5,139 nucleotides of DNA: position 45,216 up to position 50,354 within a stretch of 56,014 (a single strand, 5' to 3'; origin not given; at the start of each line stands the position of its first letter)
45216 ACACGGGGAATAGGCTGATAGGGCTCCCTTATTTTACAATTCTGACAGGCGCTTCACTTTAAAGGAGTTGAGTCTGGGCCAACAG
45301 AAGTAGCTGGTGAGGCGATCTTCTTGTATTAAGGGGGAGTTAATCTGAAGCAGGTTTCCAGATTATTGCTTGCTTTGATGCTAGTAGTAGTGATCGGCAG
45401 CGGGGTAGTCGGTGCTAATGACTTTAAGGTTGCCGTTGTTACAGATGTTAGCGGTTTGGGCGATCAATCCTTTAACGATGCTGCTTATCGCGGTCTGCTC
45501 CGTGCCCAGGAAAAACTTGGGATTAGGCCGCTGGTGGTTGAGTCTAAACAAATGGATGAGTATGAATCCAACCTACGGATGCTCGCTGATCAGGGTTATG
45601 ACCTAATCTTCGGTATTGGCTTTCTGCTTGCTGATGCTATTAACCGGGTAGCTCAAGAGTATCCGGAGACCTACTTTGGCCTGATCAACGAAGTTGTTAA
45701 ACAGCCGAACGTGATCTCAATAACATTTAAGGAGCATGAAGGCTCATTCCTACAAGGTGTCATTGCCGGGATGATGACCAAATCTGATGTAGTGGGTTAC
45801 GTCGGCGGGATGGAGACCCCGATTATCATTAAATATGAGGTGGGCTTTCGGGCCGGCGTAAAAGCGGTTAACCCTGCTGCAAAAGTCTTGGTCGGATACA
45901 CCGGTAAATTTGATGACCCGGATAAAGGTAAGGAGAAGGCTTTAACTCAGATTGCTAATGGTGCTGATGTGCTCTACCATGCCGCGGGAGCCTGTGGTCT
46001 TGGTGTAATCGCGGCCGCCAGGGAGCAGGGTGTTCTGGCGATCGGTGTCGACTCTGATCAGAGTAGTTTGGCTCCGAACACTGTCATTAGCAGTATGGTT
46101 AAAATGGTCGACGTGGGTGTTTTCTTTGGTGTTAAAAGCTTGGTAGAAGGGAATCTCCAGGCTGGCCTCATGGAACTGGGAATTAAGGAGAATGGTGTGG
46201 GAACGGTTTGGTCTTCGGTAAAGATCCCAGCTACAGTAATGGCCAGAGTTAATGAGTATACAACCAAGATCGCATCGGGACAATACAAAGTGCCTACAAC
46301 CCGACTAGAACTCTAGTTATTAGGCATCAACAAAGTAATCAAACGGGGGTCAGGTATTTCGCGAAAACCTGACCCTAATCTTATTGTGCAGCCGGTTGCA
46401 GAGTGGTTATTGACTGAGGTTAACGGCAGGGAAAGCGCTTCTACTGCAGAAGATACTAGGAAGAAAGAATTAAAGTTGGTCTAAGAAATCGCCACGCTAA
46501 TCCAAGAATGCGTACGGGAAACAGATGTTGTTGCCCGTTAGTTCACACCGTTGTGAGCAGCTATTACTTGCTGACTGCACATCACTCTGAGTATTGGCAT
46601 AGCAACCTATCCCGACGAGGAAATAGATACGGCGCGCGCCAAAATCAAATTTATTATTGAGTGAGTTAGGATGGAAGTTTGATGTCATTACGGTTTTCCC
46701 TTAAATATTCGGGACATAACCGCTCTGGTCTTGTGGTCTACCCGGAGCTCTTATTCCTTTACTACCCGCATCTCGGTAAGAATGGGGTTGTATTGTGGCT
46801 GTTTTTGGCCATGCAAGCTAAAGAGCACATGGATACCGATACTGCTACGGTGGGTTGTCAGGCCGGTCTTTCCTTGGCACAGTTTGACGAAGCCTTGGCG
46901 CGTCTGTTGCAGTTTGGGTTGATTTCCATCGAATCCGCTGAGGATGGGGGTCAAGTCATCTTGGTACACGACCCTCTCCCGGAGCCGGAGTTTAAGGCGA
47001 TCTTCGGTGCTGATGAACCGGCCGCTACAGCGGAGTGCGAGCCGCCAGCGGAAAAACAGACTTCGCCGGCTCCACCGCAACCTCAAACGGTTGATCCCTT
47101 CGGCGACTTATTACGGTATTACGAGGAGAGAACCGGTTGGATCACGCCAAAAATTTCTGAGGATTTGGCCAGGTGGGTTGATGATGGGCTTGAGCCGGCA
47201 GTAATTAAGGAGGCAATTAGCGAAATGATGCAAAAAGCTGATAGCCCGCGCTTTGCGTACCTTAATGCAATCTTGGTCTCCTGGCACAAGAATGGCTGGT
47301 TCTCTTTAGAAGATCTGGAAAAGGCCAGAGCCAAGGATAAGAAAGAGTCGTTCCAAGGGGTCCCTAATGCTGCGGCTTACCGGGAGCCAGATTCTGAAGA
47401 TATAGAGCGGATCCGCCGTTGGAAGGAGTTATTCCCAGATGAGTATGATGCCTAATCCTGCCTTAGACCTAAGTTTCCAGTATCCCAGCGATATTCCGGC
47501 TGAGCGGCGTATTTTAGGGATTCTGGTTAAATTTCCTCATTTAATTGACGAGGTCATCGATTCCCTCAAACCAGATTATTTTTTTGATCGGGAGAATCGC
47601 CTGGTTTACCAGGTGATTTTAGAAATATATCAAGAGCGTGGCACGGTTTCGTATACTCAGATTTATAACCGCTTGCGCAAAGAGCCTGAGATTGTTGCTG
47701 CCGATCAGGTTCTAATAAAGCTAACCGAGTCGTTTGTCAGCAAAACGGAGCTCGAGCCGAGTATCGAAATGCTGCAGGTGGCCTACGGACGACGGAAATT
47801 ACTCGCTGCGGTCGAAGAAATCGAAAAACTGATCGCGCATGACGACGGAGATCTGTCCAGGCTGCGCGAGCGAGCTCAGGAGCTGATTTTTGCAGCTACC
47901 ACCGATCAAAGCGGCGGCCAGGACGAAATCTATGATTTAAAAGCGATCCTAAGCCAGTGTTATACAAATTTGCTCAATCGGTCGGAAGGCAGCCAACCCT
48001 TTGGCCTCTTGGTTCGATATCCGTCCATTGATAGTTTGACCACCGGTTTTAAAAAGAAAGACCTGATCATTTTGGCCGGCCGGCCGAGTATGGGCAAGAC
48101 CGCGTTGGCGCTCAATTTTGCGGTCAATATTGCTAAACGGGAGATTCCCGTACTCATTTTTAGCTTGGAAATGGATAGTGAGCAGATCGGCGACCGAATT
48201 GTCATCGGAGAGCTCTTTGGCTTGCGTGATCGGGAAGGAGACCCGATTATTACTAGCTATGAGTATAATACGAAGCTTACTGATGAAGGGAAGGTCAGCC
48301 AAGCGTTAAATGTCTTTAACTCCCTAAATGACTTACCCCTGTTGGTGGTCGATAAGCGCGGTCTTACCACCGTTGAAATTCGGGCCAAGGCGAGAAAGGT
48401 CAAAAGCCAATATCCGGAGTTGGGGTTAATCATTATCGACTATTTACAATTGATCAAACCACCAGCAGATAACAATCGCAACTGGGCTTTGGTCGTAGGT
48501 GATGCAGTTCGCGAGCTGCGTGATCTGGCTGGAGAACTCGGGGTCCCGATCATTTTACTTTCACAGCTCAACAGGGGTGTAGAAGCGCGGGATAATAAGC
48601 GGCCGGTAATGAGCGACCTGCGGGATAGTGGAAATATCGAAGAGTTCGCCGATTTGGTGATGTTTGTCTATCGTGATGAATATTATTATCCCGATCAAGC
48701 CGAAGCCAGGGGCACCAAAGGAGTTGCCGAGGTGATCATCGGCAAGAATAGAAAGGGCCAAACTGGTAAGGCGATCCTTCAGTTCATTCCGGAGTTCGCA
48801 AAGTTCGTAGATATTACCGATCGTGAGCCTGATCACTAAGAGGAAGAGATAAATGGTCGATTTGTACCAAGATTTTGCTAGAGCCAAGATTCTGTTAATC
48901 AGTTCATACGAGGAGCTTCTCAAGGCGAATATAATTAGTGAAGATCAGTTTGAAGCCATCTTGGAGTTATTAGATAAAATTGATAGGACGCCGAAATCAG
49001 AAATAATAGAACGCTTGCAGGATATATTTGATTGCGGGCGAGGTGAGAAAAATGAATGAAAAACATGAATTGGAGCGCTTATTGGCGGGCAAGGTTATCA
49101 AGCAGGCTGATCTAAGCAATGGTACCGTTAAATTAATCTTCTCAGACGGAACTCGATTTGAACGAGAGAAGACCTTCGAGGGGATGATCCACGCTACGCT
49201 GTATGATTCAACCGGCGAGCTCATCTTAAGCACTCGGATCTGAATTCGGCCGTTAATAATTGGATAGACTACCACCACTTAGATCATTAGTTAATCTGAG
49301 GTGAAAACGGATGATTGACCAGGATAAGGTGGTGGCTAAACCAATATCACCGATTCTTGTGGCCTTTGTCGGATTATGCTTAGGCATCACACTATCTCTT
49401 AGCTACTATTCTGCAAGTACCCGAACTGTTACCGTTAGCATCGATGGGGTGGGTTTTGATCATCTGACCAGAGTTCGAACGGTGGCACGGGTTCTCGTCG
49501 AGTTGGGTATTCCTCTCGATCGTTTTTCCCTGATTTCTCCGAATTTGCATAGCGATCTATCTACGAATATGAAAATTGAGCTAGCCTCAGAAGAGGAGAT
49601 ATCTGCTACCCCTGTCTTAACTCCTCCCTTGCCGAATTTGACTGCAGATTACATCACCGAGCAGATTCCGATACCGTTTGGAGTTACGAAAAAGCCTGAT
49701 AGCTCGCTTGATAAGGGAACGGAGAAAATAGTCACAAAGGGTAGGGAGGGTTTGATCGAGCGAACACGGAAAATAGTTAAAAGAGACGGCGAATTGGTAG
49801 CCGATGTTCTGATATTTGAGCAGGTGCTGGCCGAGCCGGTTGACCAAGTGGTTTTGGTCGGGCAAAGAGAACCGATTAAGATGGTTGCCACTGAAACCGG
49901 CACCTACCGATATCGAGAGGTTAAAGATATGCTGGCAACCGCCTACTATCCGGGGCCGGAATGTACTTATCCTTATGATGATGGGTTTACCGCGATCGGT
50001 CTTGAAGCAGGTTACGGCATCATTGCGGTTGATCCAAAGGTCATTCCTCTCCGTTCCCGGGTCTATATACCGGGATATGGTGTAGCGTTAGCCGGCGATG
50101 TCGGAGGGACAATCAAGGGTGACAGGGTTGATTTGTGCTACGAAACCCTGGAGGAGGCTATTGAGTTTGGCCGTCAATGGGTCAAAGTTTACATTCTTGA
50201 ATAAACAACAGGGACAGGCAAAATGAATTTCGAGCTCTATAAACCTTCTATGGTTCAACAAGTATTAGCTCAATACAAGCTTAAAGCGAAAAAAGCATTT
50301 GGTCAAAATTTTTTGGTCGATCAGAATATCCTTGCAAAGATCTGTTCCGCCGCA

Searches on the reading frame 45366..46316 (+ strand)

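Call 34: search_protein_families(library=pfam, proteins=[window:45366-46316:+], max_evalue=0.001)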
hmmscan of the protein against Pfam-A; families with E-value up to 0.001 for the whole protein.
window:45366-46316:+ (316 aa): 2 families
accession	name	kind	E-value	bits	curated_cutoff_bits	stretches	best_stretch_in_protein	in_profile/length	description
PF02608.20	Bmp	-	6.4e-75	252.4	24.1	1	21-310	2-298/301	ABC transporter substrate-binding protein PnrA-like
PF13407.12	Peripla_BP_4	-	0.00058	19.9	35.1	0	31-234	8-222/258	Periplasmic binding protein domain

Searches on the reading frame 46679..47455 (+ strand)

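Call 34: search_protein_families(library=pfam, proteins=[window:46679-47455:+], max_evalue=0.001)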
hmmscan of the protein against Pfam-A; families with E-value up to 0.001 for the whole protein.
window:46679-47455:+ (258 aa): 1 family
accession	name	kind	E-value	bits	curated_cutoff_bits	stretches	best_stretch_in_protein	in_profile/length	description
PF07261.16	DnaB_2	-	1.2e-11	44.6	22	1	147-216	3-73/74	Replication initiation and membrane attachment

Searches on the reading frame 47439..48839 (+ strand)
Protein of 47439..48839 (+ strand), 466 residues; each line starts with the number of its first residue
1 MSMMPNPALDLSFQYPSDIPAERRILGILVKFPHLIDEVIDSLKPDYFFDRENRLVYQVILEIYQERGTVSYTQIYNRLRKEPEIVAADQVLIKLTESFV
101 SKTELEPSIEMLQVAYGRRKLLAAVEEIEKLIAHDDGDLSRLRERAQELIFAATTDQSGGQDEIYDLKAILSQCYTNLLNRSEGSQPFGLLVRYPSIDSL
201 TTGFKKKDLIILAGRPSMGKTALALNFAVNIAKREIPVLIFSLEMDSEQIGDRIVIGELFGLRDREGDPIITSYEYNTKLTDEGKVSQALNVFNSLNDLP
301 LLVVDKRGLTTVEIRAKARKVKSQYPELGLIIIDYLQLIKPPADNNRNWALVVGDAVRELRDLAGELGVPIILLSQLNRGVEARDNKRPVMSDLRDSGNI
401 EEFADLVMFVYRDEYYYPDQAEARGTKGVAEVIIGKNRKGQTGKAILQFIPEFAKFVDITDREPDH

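Call 35: search_protein_families(library=pfam, proteins=[window:47439-48839:+], max_evalue=0.001)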
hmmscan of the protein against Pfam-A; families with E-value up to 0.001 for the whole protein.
window:47439-48839:+ (466 aa): 4 families
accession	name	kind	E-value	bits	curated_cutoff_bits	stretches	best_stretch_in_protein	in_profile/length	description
PF03796.21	DnaB_C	-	1.2e-77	261.2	27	1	189-457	1-254/255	DnaB-like helicase C terminal domain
PF00772.26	DnaB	-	1.3e-14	54.6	23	1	16-112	3-101/103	DnaB-like helicase N terminal domain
PF13481.12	AAA_25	-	9.2e-12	45.4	27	1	193-377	18-190/195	AAA domain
PF06745.19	ATPase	-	2e-05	24.5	26.6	1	197-251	8-64/231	KaiC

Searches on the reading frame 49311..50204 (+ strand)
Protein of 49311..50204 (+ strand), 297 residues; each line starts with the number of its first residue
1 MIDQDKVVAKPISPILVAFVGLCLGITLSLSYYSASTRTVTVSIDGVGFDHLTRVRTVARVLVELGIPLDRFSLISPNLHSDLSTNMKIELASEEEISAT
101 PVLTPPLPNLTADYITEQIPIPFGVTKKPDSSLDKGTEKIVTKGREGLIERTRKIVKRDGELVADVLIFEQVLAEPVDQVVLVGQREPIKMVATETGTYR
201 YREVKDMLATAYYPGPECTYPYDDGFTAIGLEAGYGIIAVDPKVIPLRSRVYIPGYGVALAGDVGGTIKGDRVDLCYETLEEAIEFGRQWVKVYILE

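Call 35: search_protein_families(library=pfam, proteins=[window:49311-50204:+], max_evalue=0.001)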
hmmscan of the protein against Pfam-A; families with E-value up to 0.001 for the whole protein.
window:49311-50204:+ (297 aa): 2 families
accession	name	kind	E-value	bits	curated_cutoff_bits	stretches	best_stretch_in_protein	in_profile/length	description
PF07501.17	G5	-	3.9e-19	69.1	23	1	115-185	4-74/75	G5 domain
PF06725.17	3D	-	8.3e-16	58.4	23.8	1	238-297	3-72/72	3D domain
